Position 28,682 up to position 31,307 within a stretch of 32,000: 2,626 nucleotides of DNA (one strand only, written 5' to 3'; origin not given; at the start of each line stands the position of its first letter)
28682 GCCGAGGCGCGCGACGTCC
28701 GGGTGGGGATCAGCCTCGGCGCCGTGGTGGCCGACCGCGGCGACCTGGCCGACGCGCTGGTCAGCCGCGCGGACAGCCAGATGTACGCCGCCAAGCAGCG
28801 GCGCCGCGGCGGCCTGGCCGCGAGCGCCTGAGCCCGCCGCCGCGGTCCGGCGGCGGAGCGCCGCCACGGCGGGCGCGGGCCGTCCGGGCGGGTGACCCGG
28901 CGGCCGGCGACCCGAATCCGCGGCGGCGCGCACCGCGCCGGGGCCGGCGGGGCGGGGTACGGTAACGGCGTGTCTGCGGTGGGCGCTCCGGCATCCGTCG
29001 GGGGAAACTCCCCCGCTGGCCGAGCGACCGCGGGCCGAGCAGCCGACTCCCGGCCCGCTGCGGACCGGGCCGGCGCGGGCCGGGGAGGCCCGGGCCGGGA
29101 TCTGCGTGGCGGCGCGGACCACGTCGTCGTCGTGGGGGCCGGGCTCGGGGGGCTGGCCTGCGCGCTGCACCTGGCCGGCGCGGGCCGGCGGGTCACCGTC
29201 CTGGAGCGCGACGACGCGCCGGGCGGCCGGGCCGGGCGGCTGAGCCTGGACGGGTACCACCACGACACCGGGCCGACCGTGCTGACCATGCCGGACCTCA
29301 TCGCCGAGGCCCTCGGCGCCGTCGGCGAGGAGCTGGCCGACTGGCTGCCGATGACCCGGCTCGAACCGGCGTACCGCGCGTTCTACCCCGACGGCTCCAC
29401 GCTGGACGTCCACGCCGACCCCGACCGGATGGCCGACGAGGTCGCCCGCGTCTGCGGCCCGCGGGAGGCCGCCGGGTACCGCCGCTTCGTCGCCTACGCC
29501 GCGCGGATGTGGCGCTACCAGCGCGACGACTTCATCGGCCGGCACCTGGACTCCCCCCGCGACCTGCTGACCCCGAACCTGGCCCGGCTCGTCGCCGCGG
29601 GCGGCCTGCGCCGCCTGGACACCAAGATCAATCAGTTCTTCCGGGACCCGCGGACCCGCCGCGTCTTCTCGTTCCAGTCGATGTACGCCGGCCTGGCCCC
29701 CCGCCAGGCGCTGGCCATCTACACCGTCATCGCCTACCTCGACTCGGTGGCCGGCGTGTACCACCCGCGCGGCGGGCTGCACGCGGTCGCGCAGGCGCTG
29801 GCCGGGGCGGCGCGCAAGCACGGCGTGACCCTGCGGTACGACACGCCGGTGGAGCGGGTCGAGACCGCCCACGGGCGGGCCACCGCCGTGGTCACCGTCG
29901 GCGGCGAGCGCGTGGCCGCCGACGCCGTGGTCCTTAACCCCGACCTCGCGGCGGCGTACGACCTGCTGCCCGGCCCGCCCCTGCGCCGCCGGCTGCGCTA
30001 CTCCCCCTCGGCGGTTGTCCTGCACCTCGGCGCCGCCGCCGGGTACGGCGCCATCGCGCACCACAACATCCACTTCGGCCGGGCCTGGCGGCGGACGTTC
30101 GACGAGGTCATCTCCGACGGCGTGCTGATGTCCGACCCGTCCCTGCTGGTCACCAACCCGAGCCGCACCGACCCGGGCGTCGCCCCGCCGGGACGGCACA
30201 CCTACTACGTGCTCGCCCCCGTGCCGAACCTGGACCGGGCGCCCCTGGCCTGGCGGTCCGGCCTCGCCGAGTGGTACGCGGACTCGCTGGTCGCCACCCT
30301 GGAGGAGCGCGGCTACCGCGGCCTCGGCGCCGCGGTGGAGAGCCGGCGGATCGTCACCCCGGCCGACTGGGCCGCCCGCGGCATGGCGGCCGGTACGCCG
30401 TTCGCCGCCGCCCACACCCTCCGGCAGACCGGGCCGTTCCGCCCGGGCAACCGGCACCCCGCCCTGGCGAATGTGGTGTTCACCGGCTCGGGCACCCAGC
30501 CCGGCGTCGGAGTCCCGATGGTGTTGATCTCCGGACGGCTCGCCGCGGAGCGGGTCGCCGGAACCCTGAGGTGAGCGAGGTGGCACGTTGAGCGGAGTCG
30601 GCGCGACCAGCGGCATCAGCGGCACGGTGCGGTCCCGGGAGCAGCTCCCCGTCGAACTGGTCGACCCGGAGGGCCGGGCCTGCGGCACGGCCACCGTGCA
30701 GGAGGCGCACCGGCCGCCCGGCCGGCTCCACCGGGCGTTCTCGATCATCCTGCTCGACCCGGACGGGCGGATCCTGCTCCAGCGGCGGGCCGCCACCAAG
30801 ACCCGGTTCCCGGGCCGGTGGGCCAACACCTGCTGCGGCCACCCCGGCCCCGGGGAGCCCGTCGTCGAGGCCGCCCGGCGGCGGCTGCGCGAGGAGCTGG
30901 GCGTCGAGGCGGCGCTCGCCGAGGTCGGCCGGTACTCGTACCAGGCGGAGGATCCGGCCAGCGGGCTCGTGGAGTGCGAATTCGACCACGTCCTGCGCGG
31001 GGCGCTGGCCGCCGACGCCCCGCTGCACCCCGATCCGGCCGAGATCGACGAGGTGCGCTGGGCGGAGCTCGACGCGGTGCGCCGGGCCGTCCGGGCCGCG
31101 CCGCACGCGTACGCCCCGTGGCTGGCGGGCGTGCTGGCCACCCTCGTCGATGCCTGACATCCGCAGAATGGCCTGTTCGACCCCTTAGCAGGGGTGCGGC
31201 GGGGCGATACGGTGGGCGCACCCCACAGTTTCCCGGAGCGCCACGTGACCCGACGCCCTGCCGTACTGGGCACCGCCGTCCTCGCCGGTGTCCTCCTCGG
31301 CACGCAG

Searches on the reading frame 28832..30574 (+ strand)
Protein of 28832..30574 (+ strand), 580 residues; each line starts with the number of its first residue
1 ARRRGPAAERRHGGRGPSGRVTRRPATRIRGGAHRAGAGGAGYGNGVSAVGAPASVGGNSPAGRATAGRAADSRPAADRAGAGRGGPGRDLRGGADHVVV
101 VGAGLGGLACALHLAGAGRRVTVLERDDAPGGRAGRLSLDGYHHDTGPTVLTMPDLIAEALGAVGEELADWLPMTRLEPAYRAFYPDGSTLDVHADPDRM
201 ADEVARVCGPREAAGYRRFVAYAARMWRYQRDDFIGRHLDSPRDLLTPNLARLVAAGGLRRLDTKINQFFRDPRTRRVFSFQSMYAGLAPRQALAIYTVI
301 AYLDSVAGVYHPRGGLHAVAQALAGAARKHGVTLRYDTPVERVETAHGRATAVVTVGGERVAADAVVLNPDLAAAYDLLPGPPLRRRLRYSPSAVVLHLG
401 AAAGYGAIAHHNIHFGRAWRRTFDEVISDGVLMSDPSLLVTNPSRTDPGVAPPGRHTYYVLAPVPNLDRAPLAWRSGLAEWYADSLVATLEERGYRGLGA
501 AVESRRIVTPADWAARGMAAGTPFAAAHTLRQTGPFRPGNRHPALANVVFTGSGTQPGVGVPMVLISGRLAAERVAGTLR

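Call 30: search_protein_families(library=pfam, proteins=[window:28832-30574:+], max_evalue=0.001)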
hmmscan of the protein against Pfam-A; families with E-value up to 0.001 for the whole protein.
window:28832-30574:+ (580 aa): 9 families
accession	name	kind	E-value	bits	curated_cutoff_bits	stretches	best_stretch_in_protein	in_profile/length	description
PF01593.30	Amino_oxidase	-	4.7e-42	145.2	19.8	1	105-575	1-442/443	Flavin containing amine oxidoreductase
PF01266.30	DAO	-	1e-18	68.5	27.9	1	97-387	1-220/353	FAD dependent oxidoreductase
PF13450.12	NAD_binding_8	-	1.8e-13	51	21.9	1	100-153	1-54/68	NAD(P)-binding Rossmann-like domain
PF07992.20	Pyr_redox_2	-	8.5e-09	35.7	26.1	1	97-129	2-35/291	Pyridine nucleotide-disulphide oxidoreductase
PF00070.33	Pyr_redox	-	4e-08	34.1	22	1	97-131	1-35/82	Pyridine nucleotide-disulphide oxidoreductase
PF00890.30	FAD_binding_2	-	5.9e-08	32.7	20.4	1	97-132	1-36/414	FAD binding domain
PF03486.20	HI0933_like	-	4.7e-07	29.9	50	0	97-131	2-36/244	HI0933-like protein Rossmann domain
PF12831.13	FAD_oxidored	-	6.8e-06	26.1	27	1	98-134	2-38/416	FAD dependent oxidoreductase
PF01946.23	Thi4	-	0.00057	19.6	26.2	1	97-134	19-57/235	Thi4 family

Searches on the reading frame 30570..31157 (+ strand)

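Call 30: search_protein_families(library=pfam, proteins=[window:30570-31157:+], max_evalue=0.001)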
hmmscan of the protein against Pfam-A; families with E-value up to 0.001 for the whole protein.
window:30570-31157:+ (195 aa): 1 family
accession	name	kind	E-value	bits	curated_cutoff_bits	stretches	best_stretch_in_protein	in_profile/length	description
PF00293.34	NUDIX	-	7.3e-25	88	21.1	1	53-176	2-125/134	NUDIX domain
